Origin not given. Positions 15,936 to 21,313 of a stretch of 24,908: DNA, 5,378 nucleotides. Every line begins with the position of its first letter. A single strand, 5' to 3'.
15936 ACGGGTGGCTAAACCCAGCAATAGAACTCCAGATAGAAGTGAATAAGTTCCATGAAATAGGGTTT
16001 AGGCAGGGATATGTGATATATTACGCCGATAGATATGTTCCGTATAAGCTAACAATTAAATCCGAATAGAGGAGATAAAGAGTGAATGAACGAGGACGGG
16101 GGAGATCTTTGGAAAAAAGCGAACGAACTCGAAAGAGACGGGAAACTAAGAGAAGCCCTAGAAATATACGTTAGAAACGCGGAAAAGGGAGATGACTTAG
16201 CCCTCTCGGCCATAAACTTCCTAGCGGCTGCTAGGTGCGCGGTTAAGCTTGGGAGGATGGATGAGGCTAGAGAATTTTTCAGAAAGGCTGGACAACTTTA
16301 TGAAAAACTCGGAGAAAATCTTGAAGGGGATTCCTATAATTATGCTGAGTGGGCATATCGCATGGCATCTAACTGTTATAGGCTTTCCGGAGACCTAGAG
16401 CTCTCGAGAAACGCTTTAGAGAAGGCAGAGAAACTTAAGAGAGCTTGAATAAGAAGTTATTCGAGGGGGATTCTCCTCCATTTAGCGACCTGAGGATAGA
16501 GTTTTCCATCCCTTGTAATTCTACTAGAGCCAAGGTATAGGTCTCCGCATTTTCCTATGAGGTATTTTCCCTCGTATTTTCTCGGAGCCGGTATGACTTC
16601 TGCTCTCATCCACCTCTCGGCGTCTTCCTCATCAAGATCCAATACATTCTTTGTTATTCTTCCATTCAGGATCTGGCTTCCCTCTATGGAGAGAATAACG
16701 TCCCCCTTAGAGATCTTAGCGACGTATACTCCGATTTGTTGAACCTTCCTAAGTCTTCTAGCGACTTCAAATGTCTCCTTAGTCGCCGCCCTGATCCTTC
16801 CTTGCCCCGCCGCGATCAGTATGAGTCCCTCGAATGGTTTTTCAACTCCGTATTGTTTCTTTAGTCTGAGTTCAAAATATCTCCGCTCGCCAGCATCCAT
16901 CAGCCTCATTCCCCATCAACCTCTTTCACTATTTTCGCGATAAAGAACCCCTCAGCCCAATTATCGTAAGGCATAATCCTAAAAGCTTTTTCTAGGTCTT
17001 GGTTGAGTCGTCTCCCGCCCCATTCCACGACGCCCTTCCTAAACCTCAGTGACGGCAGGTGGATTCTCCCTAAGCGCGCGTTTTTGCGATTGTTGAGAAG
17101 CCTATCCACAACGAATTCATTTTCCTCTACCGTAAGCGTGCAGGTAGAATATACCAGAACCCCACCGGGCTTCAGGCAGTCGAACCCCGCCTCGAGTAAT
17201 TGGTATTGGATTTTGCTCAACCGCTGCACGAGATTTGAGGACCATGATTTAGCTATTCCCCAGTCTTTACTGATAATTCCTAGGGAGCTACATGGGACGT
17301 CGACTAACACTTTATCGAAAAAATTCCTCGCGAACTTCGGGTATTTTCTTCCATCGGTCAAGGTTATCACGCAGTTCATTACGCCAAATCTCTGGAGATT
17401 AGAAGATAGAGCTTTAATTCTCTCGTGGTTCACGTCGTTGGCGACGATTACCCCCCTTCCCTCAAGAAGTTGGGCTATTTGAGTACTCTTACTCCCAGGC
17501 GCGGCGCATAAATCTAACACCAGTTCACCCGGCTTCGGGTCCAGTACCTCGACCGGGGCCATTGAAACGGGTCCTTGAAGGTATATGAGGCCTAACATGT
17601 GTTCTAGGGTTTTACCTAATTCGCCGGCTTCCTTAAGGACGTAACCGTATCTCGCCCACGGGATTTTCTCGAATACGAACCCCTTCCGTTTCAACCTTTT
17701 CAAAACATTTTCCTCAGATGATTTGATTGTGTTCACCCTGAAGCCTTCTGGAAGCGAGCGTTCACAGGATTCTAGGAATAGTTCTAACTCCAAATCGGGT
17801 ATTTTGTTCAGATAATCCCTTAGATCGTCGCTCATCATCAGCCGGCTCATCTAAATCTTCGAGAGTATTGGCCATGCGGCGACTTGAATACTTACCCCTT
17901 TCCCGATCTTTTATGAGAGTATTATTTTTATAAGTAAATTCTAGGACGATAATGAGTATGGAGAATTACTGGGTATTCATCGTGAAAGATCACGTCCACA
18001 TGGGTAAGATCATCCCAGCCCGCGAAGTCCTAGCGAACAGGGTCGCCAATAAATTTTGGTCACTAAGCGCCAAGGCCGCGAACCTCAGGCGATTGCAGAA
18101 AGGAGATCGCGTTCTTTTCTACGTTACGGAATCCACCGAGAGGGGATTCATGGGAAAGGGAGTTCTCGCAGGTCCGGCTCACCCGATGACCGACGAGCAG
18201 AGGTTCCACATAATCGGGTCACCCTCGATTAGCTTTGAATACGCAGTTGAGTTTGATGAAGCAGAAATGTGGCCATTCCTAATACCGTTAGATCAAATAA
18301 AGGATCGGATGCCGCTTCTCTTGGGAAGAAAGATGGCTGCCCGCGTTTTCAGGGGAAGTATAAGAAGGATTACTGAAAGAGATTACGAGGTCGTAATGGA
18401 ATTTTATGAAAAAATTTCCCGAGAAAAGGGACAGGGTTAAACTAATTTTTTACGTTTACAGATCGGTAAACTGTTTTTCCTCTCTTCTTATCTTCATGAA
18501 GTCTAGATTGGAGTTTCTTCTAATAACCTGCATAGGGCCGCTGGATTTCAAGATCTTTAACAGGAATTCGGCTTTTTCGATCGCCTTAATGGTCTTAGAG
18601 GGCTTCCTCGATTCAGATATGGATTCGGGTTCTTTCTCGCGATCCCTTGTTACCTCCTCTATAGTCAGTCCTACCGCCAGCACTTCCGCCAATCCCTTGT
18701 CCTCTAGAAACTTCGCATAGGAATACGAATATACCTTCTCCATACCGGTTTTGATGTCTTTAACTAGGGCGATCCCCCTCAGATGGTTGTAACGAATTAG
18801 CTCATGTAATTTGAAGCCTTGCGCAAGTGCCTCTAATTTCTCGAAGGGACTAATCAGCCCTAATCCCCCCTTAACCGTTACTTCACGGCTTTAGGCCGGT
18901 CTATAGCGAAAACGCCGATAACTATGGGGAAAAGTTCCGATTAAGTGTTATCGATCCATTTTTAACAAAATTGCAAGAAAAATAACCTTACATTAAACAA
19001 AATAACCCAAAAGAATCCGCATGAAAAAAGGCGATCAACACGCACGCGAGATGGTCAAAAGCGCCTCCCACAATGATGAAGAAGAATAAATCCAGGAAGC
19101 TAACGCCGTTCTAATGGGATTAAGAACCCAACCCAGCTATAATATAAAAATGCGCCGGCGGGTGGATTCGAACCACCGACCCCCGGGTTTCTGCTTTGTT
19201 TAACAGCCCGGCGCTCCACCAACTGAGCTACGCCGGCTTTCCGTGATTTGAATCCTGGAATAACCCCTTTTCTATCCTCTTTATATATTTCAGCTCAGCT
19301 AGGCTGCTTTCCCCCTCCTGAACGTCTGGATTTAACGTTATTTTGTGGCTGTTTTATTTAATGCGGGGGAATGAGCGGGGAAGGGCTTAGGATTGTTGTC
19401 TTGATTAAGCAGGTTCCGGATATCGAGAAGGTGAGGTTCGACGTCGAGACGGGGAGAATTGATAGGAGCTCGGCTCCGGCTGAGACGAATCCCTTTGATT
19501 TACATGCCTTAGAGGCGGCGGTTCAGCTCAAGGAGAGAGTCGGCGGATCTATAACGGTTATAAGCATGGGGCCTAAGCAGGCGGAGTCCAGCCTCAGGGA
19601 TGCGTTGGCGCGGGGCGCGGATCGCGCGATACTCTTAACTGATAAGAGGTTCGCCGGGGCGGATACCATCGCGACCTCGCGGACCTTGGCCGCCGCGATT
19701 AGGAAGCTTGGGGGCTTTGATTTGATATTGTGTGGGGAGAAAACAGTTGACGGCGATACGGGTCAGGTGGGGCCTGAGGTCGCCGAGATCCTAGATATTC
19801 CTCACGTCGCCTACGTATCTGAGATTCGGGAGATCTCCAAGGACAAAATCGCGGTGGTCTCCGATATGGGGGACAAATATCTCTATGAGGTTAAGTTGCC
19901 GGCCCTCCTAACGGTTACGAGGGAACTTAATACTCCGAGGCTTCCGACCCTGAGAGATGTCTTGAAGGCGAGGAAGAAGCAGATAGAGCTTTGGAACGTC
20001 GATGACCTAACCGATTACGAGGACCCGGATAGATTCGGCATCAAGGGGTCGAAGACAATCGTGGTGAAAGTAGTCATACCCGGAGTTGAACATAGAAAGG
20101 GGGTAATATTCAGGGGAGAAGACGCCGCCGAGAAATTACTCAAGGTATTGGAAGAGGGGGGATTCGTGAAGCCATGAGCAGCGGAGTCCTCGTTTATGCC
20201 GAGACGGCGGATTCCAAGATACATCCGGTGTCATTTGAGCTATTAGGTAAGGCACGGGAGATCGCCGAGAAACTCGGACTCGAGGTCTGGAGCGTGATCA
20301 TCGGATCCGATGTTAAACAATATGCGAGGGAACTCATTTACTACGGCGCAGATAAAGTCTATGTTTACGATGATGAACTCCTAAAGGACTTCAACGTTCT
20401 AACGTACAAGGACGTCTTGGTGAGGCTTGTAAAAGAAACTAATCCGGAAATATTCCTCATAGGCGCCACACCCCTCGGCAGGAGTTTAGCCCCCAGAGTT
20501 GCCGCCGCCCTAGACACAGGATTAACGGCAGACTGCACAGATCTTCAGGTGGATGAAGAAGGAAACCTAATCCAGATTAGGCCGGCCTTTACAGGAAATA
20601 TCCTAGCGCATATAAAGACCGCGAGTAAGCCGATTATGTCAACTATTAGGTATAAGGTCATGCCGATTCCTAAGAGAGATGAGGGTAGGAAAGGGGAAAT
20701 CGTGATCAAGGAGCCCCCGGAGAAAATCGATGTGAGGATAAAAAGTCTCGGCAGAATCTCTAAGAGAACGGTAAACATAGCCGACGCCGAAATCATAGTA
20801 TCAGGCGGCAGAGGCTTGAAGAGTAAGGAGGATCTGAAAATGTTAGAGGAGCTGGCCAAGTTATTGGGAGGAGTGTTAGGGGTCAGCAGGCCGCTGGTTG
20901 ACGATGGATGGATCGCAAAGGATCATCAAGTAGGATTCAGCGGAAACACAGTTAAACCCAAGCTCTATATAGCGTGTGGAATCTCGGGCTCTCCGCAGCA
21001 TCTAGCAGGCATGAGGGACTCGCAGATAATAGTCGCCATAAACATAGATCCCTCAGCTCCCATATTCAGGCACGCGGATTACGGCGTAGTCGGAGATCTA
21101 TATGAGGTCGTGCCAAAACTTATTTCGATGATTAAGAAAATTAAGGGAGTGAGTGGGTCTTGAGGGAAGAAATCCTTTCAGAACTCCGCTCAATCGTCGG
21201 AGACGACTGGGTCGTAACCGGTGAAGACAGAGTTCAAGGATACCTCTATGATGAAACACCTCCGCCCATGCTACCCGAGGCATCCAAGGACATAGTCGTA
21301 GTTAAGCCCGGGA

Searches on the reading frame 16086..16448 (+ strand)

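Call 50: search_protein_families(library=pfam, proteins=[window:16086-16448:+], max_evalue=0.001)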
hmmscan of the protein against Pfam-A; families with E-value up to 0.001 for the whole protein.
window:16086-16448:+ (120 aa): 5 families
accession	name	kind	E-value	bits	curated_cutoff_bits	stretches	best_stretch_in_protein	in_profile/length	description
PF13424.12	TPR_12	-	7.3e-10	39.3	30.1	2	49-119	10-76/77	Tetratricopeptide repeat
PF07719.23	TPR_2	-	2.3e-07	30.8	27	0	47-73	6-32/34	Tetratricopeptide repeat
PF13181.12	TPR_8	-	2.8e-07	30.6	25.7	0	47-68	6-27/34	Tetratricopeptide repeat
PF13432.12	TPR_16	-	0.00037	21.3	32.7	1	11-68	3-57/65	Tetratricopeptide repeat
PF00515.34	TPR_1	-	0.00065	19.9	27.8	0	51-68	10-27/34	Tetratricopeptide repeat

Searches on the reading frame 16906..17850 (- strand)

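Call 50: search_protein_families(library=pfam, proteins=[window:16906-17850:-], max_evalue=0.001)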
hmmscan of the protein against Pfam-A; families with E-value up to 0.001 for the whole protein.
window:16906-17850:- (314 aa): 6 families
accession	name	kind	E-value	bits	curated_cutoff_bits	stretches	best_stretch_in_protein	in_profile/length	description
PF01189.24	Methyltr_RsmB-F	-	1.7e-55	188.2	27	1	102-307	3-198/199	16S rRNA methyltransferase RsmB/F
PF17125.10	Methyltr_RsmF_N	-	5.5e-16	59.2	34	1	17-94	13-86/86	N-terminal domain of 16S rRNA methyltransferase RsmF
PF01728.25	FtsJ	-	3.2e-07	30.9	24.1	1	106-238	20-141/181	FtsJ-like methyltransferase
PF13847.12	Methyltransf_31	-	1.1e-06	28.8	27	1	107-240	3-114/145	Methyltransferase domain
PF22458.1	RsmF-B_ferredox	-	8.3e-05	23.1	27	1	24-75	19-70/74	Methyltr_RsmF/B-like, ferredoxin-like domain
PF13649.12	Methyltransf_25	-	0.00045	21.3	27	0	111-183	1-70/97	Methyltransferase domain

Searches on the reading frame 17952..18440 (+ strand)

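Call 50: search_protein_families(library=pfam, proteins=[window:17952-18440:+], max_evalue=0.001)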
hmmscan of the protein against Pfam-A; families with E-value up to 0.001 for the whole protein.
window:17952-18440:+ (162 aa): 1 family
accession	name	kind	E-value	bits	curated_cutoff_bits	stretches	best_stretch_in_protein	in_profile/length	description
PF01878.24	EVE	-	2.6e-09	37.7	23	1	6-150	2-144/145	EVE domain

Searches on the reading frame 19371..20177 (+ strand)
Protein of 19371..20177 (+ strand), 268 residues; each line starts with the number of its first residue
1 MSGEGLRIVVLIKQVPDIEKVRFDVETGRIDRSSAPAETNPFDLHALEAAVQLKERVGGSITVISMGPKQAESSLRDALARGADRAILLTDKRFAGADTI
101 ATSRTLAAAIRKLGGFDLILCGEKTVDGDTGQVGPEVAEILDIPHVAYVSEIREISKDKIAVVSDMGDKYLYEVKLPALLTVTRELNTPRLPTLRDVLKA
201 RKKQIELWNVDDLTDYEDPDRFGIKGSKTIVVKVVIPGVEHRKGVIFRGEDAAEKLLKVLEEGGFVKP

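Call 50: search_protein_families(library=pfam, proteins=[window:19371-20177:+], max_evalue=0.001)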
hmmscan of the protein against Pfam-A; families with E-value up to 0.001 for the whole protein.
window:19371-20177:+ (268 aa): 1 family
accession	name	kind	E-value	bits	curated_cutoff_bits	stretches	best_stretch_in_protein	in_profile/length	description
PF01012.27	ETF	-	3.3e-45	154.5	26.7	1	29-212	3-180/181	Electron transfer flavoprotein domain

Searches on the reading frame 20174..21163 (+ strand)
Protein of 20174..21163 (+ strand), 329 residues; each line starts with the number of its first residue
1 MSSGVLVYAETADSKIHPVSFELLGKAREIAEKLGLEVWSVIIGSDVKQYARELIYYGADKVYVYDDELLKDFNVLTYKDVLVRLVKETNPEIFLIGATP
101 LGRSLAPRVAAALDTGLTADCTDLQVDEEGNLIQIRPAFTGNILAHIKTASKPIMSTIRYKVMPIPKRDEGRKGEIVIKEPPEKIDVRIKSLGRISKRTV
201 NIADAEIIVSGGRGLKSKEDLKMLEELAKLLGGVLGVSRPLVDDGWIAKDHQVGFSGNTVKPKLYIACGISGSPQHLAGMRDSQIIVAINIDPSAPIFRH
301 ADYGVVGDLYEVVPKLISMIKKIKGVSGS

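Call 50: search_protein_families(library=pfam, proteins=[window:20174-21163:+], max_evalue=0.001)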
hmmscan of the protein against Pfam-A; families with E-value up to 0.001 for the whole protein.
window:20174-21163:+ (329 aa): 2 families
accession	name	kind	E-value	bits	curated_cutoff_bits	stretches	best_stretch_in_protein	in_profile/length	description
PF01012.27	ETF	-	5.4e-48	163.6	26.7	1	5-182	1-179/181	Electron transfer flavoprotein domain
PF00766.25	ETF_alpha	-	7e-37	125.7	27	1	201-281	1-81/81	Electron transfer flavoprotein FAD-binding domain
